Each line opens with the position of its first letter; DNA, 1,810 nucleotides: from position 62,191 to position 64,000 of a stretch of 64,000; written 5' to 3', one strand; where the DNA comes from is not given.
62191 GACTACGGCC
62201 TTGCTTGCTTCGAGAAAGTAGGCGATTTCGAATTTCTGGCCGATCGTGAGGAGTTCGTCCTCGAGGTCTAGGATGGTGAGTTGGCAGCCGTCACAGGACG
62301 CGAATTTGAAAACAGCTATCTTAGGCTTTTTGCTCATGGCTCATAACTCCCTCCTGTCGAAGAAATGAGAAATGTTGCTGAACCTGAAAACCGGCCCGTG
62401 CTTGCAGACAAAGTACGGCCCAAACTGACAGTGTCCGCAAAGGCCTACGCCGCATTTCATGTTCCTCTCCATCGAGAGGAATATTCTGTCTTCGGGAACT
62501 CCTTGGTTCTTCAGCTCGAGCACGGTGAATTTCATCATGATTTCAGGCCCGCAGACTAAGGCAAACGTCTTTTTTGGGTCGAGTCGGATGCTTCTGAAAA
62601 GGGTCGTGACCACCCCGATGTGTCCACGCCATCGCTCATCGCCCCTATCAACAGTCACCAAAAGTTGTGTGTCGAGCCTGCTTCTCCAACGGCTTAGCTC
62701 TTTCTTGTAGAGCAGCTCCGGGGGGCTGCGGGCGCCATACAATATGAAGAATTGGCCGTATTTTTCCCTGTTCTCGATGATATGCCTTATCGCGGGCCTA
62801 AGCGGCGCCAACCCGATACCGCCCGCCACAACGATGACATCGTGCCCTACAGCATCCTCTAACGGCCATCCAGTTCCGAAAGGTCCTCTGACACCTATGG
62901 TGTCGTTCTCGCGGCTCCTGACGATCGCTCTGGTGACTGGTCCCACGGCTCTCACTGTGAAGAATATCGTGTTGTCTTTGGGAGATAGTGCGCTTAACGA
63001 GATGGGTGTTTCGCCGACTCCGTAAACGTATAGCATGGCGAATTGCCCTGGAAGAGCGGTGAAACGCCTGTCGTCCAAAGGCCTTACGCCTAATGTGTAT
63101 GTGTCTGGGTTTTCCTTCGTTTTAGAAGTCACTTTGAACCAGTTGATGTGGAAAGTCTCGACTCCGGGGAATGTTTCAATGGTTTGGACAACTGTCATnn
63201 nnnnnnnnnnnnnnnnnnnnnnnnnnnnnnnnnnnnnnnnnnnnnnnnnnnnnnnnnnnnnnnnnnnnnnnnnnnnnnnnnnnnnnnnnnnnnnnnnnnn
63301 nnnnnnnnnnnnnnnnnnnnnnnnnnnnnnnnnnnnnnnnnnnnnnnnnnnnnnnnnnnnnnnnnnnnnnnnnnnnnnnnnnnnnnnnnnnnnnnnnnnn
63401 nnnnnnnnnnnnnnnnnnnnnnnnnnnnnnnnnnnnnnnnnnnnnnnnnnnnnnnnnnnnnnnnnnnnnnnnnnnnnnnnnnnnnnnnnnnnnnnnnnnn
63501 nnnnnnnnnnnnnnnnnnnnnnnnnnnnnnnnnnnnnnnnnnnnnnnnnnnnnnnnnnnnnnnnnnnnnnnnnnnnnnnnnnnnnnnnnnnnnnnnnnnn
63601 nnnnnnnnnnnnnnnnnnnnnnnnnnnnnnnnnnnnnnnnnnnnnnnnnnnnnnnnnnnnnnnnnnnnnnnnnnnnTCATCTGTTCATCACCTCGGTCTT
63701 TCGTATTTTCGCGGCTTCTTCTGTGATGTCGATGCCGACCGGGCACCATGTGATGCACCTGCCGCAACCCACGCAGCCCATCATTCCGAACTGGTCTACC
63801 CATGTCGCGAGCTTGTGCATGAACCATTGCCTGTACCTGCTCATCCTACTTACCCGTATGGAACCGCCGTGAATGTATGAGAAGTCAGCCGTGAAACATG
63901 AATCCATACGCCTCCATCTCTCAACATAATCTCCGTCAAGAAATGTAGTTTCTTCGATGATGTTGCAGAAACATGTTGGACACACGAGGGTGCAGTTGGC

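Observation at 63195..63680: Stand-alone cyclic-nucleotide-binding-like domain gene inserted, with ATGA coupling on both sides, between hydB and hydG of a group 3b NiFe-hydrogenase operon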

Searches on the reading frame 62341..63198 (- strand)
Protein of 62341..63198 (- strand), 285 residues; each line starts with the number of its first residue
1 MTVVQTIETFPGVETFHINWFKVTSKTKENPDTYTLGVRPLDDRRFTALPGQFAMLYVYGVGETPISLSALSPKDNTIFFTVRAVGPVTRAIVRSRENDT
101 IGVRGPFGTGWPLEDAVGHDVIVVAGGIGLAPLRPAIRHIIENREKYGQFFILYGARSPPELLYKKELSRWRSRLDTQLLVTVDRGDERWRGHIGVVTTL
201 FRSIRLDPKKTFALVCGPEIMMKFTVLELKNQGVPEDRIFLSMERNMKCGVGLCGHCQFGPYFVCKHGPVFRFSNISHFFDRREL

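Call 3: search_protein_families(library=pfam, proteins=[window:62341-63198:-], max_evalue=0.01)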
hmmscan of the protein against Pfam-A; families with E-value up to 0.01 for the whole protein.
window:62341-63198:- (285 aa): 2 families
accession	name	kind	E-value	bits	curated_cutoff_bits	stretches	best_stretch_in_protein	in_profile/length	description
PF00175.26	NAD_binding_1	-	4.9e-18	66.2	22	1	124-225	2-107/109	Oxidoreductase NAD-binding domain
PF10418.14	DHODB_Fe-S_bind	-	5.5e-09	36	23.9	1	244-275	1-39/41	Iron-sulfur cluster binding domain of dihydroorotate dehydrogenase B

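Call 4: search_protein_families(library=ncbifam, proteins=[window:62341-63198:-], max_evalue=0.01)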
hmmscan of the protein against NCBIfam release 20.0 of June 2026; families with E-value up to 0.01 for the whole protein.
window:62341-63198:- (285 aa): 26 families (the best 25 are shown)
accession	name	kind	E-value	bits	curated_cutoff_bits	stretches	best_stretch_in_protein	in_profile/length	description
NF006220.0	PRK08345.1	subfamily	1.3e-62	211.7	395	1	43-276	38-287/294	cytochrome-c3 hydrogenase subunit gamma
TIGR02911.1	sulfite_red_B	equivalog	4.7e-57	193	288.6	1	46-280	29-260/261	anaerobic sulfite reductase subunit AsrB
NF040830.1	sulfhyd_ShyC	equivalog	2.9e-51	174.3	600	1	43-274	34-279/288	NAD(P)-dependent hydrogenase/sulfhydrogenase 2 subunit gamma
NF000796.0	PRK00054.1-1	equivalog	1.2e-49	168.9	224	1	22-276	7-235/254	dihydroorotate dehydrogenase electron transfer subunit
NF040835.1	sulfhyd_HydG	equivalog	9.8e-46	156.3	650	1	44-276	46-284/292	NADPH-dependent hydrogenase/sulfhydrogenase 1 subunit gamma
NF000798.0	PRK00054.1-3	equivalog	4.2e-30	105.2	219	1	22-276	9-242/244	dihydroorotate dehydrogenase electron transfer subunit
NF004862.0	PRK06222.1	subfamily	2.7e-22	79.6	220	1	47-274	27-246/281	sulfide/dihydroorotate dehydrogenase-like FAD/NAD-binding protein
NF009414.0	PRK12778.1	equivalog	2.1e-21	75.9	1103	1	22-273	3-245/752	bifunctional dihydroorotate dehydrogenase B NAD binding subunit/NADPH-dependent glutamate synthase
NF000799.0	PRK00054.1-4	equivalog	4.9e-21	75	314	1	50-275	35-255/258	dihydroorotate dehydrogenase electron transfer subunit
NF045803.1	MethMoxFADbindMmoC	equivalog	1.2e-16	60.5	500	1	46-241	138-337/343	aromatic/alkene monooxygenase hydroxylase FAD-binding subunit MmoC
NF040810.1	BenC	equivalog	1.7e-14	53.7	430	1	23-238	109-324/333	benzoate 1,2-dioxygenase electron transfer component BenC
NF009413.0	PRK12775.1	equivalog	1.8e-13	49.3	1895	1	47-271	27-243/1006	putative trifunctional 2-polyprenylphenol hydroxylase/glutamate synthase subunit beta/ferritin domain-containing protein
NF000797.0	PRK00054.1-2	equivalog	2e-13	50.2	270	1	64-275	61-264/267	dihydroorotate dehydrogenase electron transfer subunit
NF004470.0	PRK05802.1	equivalog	3e-13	49.5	313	1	63-258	114-302/330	sulfide/dihydroorotate dehydrogenase-like FAD/NAD-binding protein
NF058606.1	GlBtMonoRdsGbcB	equivalog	2.5e-12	46.4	500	1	96-234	97-237/362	glycine betaine monooxygenase reductase subunit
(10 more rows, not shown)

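Call 50: search_solved_structures(query=window:62341-63198:-, max_evalue=1e-10)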
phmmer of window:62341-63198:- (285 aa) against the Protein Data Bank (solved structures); distinct sequences matched with E-value up to 1e-10: 6.
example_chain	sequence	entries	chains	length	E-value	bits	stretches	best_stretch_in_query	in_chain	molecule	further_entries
9nez_C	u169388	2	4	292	1.4e-46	162.2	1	44-276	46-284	Sulfhydrogenase 1 subunit gamma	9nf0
4ylf_A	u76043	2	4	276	2.1e-20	76.3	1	47-276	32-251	Dihydroorotate dehydrogenase B (NAD(+)), electron transfer subunit homolog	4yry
5ksw_B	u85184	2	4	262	1e-17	67.4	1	49-271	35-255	Dihydroorotate dehydrogenase B (NAD(+)), electron transfer subunit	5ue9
1ep1_B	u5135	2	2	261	1.7e-15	60.2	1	49-272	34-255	DIHYDROOROTATE DEHYDROGENASE B (PYRK SUBUNIT)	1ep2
1ep3_B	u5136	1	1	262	1.7e-15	60.2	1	49-272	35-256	DIHYDROOROTATE DEHYDROGENASE B (PYRK SUBUNIT)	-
5jca_S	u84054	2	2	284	7e-12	48.3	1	47-272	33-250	NADH-dependent Ferredoxin:NADP Oxidoreductase (NfnI) subunit beta | NADH-dependent Ferredoxin:NADP Oxidoreductase subunit beta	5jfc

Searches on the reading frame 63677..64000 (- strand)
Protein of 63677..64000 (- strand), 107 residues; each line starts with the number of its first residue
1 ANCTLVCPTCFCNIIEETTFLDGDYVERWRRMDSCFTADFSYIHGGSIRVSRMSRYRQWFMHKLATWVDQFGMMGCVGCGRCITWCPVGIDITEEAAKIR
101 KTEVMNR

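Call 3: search_protein_families(library=pfam, proteins=[window:63677-64000:-], max_evalue=0.01)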
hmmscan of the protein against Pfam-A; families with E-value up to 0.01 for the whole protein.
window:63677-64000:- (107 aa): 11 families
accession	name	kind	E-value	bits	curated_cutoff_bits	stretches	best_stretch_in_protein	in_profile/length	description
PF17179.9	Fer4_22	-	7.2e-30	104.1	27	1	2-90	7-95/95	4Fe-4S dicluster domain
PF13237.11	Fer4_10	-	9.3e-06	25.9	25.5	1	75-100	8-36/53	4Fe-4S dicluster domain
PF25160.1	LdpA_Fe-S-bd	-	8.1e-05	22.8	27.6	1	75-90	27-42/49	LdpA Fe-S cluster-binding domain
PF13746.11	Fer4_18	-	0.00037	21.1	27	1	58-94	43-79/114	4Fe-4S dicluster domain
PF12798.12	Fer4_3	-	0.00078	20.5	27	1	76-90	1-15/15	4Fe-4S binding domain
PF13187.11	Fer4_9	-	0.002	18.6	27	1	76-102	2-28/52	4Fe-4S dicluster domain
PF12797.12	Fer4_2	-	0.0021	18.3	24.5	1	76-88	10-22/22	4Fe-4S binding domain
PF13183.11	Fer4_8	-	0.0024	18.8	27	0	39-90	46-68/68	4Fe-4S dicluster domain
PF13534.11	Fer4_17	-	0.0031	18.5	22.2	1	52-91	22-61/61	4Fe-4S dicluster domain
PF14697.11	Fer4_21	-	0.0063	17.1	35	1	76-88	41-53/59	4Fe-4S dicluster domain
PF12838.12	Fer4_7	-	0.0071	17.2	27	0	2-90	7-52/52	4Fe-4S dicluster domain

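Call 4: search_protein_families(library=ncbifam, proteins=[window:63677-64000:-], max_evalue=0.01)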
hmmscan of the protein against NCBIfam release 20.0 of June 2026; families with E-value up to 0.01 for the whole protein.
window:63677-64000:- (107 aa): 15 families
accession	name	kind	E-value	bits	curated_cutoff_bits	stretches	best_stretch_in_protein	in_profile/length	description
NF040833.1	sulfhyd_HydB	equivalog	2.9e-17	62.6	750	1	2-99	238-335/367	NADPH-dependent hydrogenase/sulfhydrogenase 1 subunit beta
NF040829.1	sulfhyd_ShyB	equivalog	1.6e-14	53.7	690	1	2-100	234-330/334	NAD(P)-dependent hydrogenase/sulfhydrogenase 2 subunit beta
TIGR02910.1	sulfite_red_A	equivalog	4.5e-14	52.4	323.15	1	2-99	227-326/334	anaerobic sulfite reductase subunit AsrA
TIGR02745.1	ccoG_rdxA_fixG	equivalog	0.00034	19.7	316.7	1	73-93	230-250/435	cytochrome c oxidase accessory protein CcoG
NF040763.1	FeFe_hydrog_A6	exception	0.0021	16.5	765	1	69-94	183-207/571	NADH-dependent [FeFe] hydrogenase, group A6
TIGR02512.1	FeFe_hydrog_A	subfamily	0.0026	16.7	405.95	1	70-95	46-70/375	[FeFe] hydrogenase, group A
TIGR01971.1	NuoI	subfamily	0.003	17.1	113.05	1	54-101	27-70/121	NADH-quinone oxidoreductase, chain I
NF045992.1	CircClkLdpA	equivalog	0.0031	16.6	450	1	75-95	136-156/360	circadian clock protein LdpA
NF045796.1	DsrK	equivalog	0.0034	16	400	1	61-97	107-141/453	sulfate reduction electron transfer complex DsrMKJOP subunit DsrK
NF042952.1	MFR_FeS_SdhB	equivalog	0.0036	16.4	600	1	37-102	169-230/320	8-methylmenaquinol:fumarate reductase iron-sulfur subunit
NF040864.1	HgcB_ferredoxin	equivalog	0.004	17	99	1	74-101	14-42/93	mercury methylation ferredoxin HgcB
NF004898.0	PRK06259.1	equivalog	0.0055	15.4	385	1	72-102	184-215/488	fumarate reductase (CoM/CoB) subunit TfrB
NF045724.1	ferredox_TmcB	equivalog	0.0056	15.3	735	1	70-101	95-126/430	electron transfer complex ferredoxin TmcB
NF045670.1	quin_L_LdhH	equivalog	0.0058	14.9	800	1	75-103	355-383/706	L-lactate dehydrogenase (quinone) large subunit LdhH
NF004616.0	PRK05950.1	subfamily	0.0077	15.4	228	1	63-104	193-234/238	succinate dehydrogenase iron-sulfur subunit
